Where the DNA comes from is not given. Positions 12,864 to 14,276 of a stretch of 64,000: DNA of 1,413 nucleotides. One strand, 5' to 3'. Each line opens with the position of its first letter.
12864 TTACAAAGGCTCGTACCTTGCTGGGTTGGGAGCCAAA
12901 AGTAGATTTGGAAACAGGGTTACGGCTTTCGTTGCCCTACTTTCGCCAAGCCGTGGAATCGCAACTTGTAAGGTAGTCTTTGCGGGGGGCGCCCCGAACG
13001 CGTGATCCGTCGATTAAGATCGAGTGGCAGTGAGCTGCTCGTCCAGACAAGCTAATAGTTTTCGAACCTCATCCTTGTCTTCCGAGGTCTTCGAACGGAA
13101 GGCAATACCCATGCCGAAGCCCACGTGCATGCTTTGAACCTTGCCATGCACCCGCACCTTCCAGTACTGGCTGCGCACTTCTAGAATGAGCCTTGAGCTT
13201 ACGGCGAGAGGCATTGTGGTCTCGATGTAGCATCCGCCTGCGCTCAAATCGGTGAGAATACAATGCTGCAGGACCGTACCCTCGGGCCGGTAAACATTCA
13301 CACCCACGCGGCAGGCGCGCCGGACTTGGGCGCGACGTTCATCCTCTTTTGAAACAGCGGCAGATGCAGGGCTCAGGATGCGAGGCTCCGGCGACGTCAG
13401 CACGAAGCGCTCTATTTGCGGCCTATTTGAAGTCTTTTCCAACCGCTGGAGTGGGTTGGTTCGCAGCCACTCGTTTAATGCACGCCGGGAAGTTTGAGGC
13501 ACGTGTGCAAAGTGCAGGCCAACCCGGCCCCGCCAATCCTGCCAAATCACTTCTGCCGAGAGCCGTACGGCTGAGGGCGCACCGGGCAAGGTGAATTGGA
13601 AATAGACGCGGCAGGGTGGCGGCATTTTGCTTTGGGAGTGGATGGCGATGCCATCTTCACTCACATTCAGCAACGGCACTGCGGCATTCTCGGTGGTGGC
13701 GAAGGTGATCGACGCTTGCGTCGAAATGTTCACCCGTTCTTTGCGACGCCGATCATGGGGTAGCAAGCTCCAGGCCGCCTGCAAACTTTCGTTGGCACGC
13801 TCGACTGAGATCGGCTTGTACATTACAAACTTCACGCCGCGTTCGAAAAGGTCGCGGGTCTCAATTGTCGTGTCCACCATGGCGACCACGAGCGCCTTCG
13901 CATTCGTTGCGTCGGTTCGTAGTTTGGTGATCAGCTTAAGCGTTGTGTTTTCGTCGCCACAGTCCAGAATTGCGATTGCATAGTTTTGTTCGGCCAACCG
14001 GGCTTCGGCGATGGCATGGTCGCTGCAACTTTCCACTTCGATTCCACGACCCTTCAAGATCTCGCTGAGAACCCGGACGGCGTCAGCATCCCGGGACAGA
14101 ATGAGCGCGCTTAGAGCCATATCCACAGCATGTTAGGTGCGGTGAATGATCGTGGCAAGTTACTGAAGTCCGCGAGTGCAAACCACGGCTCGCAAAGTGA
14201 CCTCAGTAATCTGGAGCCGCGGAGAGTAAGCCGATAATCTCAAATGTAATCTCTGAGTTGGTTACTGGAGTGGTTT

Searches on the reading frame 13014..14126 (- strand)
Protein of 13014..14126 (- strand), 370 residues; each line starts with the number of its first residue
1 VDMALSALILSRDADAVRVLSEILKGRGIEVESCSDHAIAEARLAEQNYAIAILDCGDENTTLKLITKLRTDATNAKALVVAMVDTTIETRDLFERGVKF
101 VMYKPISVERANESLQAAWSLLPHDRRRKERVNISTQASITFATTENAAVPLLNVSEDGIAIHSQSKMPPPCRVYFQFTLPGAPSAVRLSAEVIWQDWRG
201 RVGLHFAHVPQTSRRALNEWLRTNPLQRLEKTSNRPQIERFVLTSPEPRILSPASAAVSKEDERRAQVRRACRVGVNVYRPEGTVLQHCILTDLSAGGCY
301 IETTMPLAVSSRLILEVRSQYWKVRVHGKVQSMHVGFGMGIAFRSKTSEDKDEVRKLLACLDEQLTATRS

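Call 42: search_protein_families(library=pfam, proteins=[window:13014-14126:-], max_evalue=0.01)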
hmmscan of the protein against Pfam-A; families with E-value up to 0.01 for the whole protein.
window:13014-14126:- (370 aa): 2 families
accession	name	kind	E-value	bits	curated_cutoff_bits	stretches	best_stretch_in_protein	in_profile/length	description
PF07238.19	PilZ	-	4.4e-19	69.2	22.5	2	125-221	1-100/102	PilZ domain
PF00072.30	Response_reg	-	0.00016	22.3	30.2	1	13-112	7-107/111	Response regulator receiver domain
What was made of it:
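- Checked: The REC-PilZ-PilZ protein at 13014-14126 (-) is real (call 42), but it lies 42 kb away from this gene.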
